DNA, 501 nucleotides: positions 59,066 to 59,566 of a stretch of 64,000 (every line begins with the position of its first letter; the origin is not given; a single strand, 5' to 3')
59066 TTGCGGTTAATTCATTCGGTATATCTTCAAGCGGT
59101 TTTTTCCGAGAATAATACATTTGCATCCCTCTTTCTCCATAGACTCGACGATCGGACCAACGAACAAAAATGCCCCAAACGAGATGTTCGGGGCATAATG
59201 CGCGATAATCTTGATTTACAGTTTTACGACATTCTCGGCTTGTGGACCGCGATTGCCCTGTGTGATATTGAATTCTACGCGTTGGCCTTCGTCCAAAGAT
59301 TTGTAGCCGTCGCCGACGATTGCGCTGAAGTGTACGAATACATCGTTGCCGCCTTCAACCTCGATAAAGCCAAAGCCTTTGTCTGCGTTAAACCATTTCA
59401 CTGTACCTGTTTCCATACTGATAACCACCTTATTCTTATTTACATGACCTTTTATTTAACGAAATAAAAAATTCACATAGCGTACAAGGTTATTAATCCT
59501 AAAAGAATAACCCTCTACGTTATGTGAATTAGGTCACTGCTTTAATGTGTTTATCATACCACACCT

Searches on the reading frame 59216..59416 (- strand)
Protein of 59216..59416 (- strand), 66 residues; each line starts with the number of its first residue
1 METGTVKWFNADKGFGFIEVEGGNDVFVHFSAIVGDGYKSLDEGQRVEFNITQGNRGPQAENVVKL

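Call 92: search_protein_families(library=pfam, proteins=[window:59216-59416:-], max_evalue=0.001)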
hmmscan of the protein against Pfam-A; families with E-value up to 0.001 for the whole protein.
window:59216-59416:- (66 aa): 1 family
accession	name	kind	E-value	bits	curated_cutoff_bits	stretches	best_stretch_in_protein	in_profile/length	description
PF00313.28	CSD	-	6.2e-31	106.5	27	1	3-65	2-65/66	'Cold-shock' DNA-binding domain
